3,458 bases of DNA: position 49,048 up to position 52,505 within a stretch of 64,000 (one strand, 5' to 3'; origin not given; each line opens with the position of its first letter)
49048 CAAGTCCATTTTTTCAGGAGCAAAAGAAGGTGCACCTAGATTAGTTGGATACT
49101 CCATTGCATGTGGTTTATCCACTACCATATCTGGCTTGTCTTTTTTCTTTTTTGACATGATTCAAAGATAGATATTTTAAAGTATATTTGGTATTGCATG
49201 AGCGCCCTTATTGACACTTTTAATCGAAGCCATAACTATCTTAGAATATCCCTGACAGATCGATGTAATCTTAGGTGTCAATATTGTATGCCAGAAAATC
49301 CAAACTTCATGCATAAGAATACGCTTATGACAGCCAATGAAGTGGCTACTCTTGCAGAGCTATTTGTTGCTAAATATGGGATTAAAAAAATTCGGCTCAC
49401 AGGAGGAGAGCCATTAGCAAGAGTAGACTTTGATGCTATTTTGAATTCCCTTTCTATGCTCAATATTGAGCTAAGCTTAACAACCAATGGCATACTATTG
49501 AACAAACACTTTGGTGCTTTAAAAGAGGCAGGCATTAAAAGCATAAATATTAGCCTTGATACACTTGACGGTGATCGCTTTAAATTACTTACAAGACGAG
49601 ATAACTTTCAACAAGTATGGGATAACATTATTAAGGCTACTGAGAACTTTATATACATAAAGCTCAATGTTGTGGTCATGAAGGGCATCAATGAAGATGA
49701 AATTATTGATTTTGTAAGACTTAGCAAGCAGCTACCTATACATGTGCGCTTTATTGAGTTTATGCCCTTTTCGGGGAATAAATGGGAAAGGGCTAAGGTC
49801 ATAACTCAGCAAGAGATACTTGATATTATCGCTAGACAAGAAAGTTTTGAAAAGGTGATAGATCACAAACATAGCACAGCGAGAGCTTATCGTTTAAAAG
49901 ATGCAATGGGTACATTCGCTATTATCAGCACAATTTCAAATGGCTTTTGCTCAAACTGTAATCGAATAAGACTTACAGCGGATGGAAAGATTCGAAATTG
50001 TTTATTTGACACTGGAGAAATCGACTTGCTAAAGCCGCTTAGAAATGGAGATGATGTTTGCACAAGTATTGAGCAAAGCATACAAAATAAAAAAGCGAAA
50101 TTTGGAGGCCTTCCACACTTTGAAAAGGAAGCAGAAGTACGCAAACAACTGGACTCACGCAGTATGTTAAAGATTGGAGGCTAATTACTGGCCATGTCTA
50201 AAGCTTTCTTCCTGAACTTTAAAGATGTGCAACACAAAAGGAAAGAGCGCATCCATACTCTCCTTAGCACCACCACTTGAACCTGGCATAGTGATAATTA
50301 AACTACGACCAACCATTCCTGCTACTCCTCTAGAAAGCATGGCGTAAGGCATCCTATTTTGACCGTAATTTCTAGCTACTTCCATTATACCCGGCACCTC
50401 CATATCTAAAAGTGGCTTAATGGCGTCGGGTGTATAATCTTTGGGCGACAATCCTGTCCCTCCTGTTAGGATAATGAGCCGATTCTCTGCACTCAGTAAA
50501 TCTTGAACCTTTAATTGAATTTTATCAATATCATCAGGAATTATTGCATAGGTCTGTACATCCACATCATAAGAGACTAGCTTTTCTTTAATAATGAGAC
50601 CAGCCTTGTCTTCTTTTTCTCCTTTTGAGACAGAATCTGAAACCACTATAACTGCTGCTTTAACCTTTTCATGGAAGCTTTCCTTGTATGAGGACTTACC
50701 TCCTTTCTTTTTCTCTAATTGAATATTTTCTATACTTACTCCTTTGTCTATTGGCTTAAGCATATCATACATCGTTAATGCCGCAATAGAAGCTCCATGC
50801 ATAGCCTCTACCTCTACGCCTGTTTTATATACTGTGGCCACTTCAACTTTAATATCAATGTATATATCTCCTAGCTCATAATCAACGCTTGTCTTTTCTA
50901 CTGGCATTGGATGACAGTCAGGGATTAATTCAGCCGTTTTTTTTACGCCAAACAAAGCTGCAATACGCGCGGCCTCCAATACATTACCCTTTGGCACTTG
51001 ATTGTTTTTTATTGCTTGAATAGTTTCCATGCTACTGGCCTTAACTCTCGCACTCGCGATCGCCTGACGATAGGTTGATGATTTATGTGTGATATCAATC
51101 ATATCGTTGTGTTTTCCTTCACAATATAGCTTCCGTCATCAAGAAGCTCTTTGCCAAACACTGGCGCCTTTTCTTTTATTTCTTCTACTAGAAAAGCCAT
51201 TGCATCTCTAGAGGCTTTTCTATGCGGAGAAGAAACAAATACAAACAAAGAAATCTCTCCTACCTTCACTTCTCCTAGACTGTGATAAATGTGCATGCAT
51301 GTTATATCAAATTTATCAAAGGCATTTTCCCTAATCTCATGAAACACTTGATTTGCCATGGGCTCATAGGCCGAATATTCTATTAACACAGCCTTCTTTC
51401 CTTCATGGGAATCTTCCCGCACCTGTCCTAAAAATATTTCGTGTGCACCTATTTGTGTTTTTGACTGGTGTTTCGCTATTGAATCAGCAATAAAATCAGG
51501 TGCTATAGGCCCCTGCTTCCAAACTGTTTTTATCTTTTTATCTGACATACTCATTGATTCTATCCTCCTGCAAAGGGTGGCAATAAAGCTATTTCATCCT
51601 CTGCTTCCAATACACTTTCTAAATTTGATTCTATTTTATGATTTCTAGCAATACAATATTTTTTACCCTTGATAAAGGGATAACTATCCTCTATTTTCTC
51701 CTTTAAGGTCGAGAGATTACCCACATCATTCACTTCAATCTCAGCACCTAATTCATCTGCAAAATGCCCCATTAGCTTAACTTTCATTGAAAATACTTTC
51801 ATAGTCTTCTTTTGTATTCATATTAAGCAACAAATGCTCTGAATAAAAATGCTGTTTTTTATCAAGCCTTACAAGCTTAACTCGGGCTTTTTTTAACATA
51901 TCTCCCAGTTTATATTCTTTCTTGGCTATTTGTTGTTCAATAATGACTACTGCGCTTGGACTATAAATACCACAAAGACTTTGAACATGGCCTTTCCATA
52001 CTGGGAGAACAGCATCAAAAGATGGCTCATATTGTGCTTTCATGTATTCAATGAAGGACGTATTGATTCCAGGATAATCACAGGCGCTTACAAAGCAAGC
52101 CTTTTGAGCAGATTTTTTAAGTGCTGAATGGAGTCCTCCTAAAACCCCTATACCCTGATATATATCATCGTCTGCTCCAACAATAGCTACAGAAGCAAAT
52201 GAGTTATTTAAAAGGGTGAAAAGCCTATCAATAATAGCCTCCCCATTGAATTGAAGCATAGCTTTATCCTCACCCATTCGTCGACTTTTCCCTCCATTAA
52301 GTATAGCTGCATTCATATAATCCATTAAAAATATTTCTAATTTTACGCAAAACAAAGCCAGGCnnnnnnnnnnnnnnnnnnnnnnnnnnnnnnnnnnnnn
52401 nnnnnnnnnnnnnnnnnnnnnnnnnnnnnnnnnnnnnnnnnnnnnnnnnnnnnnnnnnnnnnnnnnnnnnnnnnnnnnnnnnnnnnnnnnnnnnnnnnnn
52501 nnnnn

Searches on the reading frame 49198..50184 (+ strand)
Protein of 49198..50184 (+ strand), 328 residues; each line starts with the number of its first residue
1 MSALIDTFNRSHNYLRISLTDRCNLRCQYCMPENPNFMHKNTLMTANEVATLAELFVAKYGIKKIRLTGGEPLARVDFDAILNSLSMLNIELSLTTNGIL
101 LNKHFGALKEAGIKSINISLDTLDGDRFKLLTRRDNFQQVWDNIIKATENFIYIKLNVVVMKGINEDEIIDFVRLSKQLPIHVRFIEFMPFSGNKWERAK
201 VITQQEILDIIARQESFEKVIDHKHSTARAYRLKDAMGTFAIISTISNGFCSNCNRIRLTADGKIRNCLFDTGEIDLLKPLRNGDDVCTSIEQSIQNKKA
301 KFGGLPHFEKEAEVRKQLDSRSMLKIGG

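Call 89: search_protein_families(library=pfam, proteins=[window:49198-50184:+], max_evalue=0.00001)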
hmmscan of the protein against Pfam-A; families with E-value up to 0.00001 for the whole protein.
window:49198-50184:+ (328 aa): 3 families
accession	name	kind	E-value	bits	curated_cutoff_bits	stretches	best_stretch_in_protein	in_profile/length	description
PF06463.18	Mob_synth_C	-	5.7e-33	114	37.4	1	181-301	1-125/128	Molybdenum Cofactor Synthesis C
PF04055.27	Radical_SAM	-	1e-32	114.1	29.5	1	17-175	1-165/166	Radical SAM superfamily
PF13353.11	Fer4_12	-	5.2e-07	30.5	22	1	21-83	13-72/137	4Fe-4S single cluster domain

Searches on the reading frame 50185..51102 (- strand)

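Call 89: search_protein_families(library=pfam, proteins=[window:50185-51102:-], max_evalue=0.00001)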
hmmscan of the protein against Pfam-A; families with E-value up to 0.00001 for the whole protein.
window:50185-51102:- (305 aa): 2 families
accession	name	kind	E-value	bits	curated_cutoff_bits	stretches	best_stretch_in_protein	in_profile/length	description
PF01967.27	MoaC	-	4.8e-46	156.6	27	1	1-135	1-136/136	MoaC family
PF00994.29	MoCF_biosynth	-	3.8e-28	98.4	26.6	1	150-291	1-143/144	Probable molybdopterin binding domain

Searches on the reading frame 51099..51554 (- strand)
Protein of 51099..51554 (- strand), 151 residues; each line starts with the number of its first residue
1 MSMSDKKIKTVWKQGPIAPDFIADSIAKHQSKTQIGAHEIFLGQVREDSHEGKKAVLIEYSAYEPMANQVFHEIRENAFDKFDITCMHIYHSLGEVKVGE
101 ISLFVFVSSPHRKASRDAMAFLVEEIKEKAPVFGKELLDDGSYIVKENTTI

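Call 89: search_protein_families(library=pfam, proteins=[window:51099-51554:-], max_evalue=0.00001)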
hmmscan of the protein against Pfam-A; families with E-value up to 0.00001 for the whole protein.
window:51099-51554:- (151 aa): 1 family
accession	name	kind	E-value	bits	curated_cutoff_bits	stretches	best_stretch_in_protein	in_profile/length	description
PF02391.22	MoaE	-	1.9e-28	99.4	23.4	1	23-129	8-114/114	MoaE protein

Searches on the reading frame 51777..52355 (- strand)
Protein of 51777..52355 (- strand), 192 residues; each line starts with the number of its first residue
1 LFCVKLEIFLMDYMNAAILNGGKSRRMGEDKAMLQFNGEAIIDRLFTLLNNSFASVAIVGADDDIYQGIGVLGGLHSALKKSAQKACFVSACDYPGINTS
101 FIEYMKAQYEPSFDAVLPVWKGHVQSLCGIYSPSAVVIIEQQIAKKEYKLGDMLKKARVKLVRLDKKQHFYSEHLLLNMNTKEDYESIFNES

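Call 89: search_protein_families(library=pfam, proteins=[window:51777-52355:-], max_evalue=0.00001)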
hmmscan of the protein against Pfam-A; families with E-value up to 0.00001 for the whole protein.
window:51777-52355:- (192 aa): 1 family
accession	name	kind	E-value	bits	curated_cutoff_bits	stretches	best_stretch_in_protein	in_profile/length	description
PF12804.13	NTP_transf_3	-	6.6e-24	85.3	27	1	16-154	1-154/160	MobA-like NTP transferase domain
